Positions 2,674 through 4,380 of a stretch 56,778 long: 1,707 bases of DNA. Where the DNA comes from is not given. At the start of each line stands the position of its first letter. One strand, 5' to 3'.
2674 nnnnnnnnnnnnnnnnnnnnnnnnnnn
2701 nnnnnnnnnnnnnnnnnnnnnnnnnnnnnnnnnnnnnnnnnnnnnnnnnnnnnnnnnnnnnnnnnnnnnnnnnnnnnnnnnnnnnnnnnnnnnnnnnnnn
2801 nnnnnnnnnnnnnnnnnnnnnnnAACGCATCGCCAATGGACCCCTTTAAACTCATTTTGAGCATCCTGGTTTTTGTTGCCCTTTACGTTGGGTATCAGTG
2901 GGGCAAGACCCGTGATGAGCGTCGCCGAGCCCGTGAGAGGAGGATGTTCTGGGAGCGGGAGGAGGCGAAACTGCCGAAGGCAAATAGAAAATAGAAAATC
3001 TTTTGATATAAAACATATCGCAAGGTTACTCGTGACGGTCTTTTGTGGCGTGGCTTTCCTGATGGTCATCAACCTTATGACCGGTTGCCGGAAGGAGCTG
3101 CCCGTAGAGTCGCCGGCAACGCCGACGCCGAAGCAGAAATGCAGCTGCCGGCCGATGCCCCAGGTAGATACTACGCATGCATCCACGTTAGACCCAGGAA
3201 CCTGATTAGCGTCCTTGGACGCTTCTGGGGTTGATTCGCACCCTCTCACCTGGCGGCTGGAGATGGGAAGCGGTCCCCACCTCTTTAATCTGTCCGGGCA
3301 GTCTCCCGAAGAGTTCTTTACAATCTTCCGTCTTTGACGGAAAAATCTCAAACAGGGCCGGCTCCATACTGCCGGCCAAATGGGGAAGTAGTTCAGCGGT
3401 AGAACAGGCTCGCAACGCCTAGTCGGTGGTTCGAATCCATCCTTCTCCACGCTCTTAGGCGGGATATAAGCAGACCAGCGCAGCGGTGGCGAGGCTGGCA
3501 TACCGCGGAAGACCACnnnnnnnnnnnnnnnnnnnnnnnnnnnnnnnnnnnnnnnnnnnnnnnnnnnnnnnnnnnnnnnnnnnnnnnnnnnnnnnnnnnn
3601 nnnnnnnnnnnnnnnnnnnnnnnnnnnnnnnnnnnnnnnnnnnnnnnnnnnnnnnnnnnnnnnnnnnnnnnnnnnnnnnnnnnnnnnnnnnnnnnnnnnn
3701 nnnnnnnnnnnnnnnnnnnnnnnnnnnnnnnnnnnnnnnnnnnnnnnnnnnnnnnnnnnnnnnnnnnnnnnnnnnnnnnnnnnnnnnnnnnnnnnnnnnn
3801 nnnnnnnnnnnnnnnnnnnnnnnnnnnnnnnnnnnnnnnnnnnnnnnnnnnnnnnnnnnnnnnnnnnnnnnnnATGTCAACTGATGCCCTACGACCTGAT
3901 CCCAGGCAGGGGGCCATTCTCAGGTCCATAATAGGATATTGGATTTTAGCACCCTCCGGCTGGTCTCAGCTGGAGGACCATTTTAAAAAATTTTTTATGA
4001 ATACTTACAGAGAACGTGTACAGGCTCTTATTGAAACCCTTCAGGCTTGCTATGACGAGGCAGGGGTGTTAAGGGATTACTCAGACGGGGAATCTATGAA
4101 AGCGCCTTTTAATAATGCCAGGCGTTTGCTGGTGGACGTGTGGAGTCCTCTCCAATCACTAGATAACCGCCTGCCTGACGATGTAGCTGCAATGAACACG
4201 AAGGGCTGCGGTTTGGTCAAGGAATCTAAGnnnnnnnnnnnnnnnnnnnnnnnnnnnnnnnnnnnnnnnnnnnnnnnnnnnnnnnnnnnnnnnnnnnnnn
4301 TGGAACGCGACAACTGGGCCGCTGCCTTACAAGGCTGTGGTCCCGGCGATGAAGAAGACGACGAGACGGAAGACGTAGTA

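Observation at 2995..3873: ORF-poor, GC-rich structured-RNA locus of about 0.9 kb in the early operon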

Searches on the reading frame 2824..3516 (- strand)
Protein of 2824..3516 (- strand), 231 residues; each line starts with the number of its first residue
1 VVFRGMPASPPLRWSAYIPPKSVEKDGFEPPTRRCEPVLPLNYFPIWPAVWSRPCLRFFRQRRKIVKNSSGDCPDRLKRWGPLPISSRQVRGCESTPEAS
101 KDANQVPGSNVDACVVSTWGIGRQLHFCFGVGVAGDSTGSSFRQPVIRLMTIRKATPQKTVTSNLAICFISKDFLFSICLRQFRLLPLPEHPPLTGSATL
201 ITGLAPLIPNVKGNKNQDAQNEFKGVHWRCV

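Call 23: search_protein_families(library=phrogs, proteins=[window:2824-3516:-], max_evalue=0.1)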
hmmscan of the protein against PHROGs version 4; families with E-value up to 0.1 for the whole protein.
window:2824-3516:- (231 aa): 0 families

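Call 24: search_protein_families(library=pfam, proteins=[window:2824-3516:-], max_evalue=0.1)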
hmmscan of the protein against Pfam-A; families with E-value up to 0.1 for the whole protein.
window:2824-3516:- (231 aa): 0 families

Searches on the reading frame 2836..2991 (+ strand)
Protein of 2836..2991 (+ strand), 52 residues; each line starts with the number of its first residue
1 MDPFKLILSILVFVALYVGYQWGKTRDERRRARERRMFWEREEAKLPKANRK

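Call 23: search_protein_families(library=phrogs, proteins=[window:2836-2991:+], max_evalue=0.1)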
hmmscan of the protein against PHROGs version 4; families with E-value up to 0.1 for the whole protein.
window:2836-2991:+ (52 aa): 2 families
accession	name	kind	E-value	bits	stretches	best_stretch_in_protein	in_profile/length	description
phrog_2442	-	unknown function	0.0031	18.1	1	7-38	10-39/54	-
phrog_5405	-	unknown function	0.047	15.1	1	1-42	27-65/115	-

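Call 24: search_protein_families(library=pfam, proteins=[window:2836-2991:+], max_evalue=0.1)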
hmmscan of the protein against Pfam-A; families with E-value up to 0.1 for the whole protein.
window:2836-2991:+ (52 aa): 0 families

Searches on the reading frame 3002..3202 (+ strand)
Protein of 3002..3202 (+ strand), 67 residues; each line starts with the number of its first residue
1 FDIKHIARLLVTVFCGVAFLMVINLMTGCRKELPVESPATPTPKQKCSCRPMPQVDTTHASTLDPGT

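Call 23: search_protein_families(library=phrogs, proteins=[window:3002-3202:+], max_evalue=0.1)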
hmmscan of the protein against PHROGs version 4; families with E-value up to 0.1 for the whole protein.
window:3002-3202:+ (67 aa): 0 families

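Call 24: search_protein_families(library=pfam, proteins=[window:3002-3202:+], max_evalue=0.1)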
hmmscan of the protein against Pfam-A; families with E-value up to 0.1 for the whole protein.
window:3002-3202:+ (67 aa): 1 family
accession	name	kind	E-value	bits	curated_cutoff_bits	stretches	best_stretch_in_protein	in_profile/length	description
PF11511.13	RhodobacterPufX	-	0.075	13.1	25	1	14-46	34-65/67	Intrinsic membrane protein PufX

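Call 50: find_homologous_proteins(query=A1, max_evalue=0.01)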
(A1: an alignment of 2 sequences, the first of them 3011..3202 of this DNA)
Query A1 (2 sequences) (64 aa, profile of the alignment): 2 proteins with E <= 0.01 among 3 candidates.
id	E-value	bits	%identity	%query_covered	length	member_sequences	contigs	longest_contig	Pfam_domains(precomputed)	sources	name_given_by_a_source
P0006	3.8e-33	131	58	100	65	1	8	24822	-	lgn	-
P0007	4.5e-33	131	98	89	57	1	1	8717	-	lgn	-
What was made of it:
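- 3008..3205 (+): Small lipoprotein gene (signal peptide, lipobox LMTGC, Pro-rich tail). The codon aligned with the homologues' ATG is ATA at 3008. Gene callers start it at the GTG at about 3031, giving 57 aa. Homologues P0006 and P0007 at E ~4e-33 (call 50).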

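Call 51: find_encoding_contigs(protein=P0006, flank=4000, max_places=8)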
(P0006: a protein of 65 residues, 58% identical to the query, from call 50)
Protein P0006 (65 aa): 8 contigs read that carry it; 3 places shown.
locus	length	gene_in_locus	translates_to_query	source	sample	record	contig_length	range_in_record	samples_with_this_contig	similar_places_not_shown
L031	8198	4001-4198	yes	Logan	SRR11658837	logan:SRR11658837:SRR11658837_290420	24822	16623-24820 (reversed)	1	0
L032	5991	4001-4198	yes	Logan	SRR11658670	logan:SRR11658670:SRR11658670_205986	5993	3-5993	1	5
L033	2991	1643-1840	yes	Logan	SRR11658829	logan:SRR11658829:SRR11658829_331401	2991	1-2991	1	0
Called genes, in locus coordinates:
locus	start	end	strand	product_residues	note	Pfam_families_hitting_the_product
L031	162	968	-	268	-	-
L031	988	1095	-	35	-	-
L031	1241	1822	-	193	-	-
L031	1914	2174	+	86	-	-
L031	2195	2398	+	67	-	-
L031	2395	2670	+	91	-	-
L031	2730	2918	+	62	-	-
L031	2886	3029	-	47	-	-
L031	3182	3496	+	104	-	PF27050:Phage_P22_Y8K6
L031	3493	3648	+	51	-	-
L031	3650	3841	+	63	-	-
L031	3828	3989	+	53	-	-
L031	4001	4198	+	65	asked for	-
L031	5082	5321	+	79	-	-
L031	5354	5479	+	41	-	-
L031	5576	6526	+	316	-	PF03837:RecT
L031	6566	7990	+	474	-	-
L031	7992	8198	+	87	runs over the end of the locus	-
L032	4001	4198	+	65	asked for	-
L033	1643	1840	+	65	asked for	-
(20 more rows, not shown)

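Call 52: find_encoding_contigs(protein=P0007, flank=4000, max_places=4)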
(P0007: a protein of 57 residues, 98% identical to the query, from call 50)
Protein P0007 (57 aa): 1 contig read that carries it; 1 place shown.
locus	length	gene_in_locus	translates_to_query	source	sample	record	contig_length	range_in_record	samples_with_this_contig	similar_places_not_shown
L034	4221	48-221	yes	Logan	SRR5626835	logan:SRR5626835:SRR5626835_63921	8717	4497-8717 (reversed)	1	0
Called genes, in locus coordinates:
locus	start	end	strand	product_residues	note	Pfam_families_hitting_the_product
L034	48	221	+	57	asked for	-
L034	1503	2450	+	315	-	PF03837:RecT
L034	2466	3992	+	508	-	-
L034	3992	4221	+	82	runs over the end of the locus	-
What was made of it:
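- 3008..3205 (+): Called as a gene in L031 and L034 (calls 51, 52).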

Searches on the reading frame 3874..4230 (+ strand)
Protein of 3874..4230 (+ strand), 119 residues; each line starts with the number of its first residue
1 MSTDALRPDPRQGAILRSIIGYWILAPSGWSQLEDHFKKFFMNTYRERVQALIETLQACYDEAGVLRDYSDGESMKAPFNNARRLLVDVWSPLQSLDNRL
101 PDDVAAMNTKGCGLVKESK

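Call 23: search_protein_families(library=phrogs, proteins=[window:3874-4230:+], max_evalue=0.1)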
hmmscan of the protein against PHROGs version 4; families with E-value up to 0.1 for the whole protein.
window:3874-4230:+ (119 aa): 0 families

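Call 24: search_protein_families(library=pfam, proteins=[window:3874-4230:+], max_evalue=0.1)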
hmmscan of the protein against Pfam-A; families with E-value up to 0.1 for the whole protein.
window:3874-4230:+ (119 aa): 1 family
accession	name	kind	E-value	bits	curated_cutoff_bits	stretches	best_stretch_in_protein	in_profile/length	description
PF14541.11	TAXi_C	-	0.012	15.8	23.9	1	7-64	26-82/161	Xylanase inhibitor C-terminal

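Call 30: find_homologous_proteins(query=window:3874-4230:+, max_evalue=0.001)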
Query window:3874-4230:+ (119 aa): 5 proteins with E <= 0.001 among 11 candidates.
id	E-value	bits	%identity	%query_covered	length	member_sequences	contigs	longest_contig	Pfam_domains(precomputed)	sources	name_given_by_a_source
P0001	7.1e-44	166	100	66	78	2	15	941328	-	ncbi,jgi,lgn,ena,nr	ncbi:MAG: hypothetical protein J0H07_10425 [Sphingobacteriales bacterium]|nr:hypothetical protein [S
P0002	4.8e-26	109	69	66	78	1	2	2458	-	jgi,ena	-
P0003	3.2e-25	106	71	64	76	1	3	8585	-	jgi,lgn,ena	-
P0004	3.4e-25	106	70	64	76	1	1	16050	-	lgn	-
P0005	1.8e-24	104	70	64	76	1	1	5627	-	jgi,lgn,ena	-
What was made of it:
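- Checked: The gene-free stretch is in fact 3206-3996, because homologues of the 119-aa ORF are 76-78 aa (call 30).
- The true downstream gene is 78 aa (call 30).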

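Call 31: find_encoding_contigs(protein=P0001, flank=5000, max_places=10)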
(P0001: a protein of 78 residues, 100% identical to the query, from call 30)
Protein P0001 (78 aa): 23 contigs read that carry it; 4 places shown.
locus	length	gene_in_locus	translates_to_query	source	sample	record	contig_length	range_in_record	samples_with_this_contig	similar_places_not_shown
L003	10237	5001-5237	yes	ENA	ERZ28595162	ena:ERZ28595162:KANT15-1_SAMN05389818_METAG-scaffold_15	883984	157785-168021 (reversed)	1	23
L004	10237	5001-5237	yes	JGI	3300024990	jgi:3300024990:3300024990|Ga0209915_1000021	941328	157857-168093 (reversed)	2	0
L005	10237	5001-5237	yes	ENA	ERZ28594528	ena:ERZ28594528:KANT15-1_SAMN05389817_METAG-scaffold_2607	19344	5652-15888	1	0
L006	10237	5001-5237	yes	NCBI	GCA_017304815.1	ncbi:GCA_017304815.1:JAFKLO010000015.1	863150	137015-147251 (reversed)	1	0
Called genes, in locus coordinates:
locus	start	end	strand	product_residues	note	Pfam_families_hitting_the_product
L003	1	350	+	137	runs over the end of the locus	PF13470:PIN_3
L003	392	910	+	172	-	-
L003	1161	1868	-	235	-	PF14730:DUF4468 (weak)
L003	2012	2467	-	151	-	PF01381:HTH_3 (weak)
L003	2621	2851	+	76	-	-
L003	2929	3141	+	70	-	-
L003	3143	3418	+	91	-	-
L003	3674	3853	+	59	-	-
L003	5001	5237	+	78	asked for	-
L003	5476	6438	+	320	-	PF03837:RecT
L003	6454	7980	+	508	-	-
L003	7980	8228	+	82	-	-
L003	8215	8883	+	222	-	-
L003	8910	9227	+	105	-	-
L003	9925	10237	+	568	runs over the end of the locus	PF02195:ParB_N, PF17762:HTH_ParB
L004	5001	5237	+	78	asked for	-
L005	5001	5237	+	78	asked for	-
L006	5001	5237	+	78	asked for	-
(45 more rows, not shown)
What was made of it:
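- Gene callers leave the homologous stretch empty in four records (call 31).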

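Call 32: find_encoding_contigs(protein=P0003, flank=5000, max_places=4)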
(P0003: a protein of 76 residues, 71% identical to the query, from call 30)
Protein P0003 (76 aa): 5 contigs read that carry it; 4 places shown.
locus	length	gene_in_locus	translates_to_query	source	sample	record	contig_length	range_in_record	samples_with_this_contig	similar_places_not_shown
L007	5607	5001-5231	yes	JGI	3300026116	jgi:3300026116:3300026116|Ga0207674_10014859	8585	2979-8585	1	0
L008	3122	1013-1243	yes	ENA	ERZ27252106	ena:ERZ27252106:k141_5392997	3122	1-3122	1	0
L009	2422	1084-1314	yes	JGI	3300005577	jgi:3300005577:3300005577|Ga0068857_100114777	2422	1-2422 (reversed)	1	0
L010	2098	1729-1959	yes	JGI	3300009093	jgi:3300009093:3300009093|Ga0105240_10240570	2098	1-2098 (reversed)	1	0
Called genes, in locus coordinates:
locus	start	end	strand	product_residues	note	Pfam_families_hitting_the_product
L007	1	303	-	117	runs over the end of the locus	-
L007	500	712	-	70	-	-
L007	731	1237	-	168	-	-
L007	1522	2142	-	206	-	PF01381:HTH_3 (faint)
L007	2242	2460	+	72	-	-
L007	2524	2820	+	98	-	-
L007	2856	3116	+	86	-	-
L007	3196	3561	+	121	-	-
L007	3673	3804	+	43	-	-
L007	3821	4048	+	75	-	-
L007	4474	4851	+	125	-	-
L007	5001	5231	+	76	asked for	-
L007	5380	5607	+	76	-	?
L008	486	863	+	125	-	-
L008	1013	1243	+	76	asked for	-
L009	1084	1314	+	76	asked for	-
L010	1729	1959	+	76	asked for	-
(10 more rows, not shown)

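Call 33: find_encoding_contigs(protein=P0004, flank=5000, max_places=4)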
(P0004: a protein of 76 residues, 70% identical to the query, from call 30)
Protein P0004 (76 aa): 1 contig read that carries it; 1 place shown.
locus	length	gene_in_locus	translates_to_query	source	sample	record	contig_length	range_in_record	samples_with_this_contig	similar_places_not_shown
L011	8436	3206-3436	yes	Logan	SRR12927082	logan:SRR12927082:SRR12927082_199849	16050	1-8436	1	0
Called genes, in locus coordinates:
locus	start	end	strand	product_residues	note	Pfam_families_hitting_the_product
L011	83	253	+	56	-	-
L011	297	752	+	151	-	-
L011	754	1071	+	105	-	-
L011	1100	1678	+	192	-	-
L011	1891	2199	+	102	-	-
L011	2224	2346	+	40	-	-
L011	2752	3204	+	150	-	-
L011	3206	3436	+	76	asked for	-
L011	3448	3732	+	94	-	-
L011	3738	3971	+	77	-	-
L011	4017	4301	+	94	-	-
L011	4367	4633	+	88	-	-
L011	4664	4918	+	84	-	-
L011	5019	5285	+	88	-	-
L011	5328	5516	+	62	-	-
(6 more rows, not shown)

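Call 41: find_encoding_contigs(protein=P0002, flank=5000, max_places=4)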
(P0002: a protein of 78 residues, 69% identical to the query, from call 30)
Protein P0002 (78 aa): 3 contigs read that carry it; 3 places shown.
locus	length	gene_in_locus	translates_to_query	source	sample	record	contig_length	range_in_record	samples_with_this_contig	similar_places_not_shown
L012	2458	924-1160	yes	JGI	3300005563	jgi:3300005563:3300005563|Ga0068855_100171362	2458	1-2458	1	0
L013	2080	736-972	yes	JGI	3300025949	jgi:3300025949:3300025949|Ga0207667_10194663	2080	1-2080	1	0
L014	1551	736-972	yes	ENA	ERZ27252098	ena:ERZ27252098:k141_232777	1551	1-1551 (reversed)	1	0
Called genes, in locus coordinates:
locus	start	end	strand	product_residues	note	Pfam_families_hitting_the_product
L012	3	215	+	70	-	?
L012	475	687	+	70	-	-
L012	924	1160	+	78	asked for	-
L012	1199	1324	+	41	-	-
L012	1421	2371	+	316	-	PF03837:RecT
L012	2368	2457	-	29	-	?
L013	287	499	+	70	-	-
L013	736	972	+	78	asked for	-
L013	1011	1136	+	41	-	-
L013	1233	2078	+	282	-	?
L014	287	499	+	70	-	-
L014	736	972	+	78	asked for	-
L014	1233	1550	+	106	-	?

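Call 42: find_encoding_contigs(protein=P0005, flank=5000, max_places=4)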
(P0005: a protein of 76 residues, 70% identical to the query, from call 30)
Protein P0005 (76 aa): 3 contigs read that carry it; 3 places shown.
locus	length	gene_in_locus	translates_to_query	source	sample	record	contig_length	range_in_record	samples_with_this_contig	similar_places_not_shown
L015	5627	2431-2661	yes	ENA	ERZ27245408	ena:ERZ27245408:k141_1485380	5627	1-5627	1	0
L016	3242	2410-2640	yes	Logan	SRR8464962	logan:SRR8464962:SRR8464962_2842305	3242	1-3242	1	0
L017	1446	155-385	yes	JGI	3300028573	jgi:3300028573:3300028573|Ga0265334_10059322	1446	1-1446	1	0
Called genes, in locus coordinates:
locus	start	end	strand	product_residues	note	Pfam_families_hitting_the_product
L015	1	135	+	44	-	?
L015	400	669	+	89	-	-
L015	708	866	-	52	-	-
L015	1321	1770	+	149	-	-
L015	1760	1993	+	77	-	-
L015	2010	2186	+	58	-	-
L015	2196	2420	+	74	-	-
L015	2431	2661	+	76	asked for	-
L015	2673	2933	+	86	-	-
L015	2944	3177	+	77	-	-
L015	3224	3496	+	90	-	-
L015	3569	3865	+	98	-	-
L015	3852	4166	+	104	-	-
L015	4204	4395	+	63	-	-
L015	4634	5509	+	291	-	PF23343:REP_ORF2-G2P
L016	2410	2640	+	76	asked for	-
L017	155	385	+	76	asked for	-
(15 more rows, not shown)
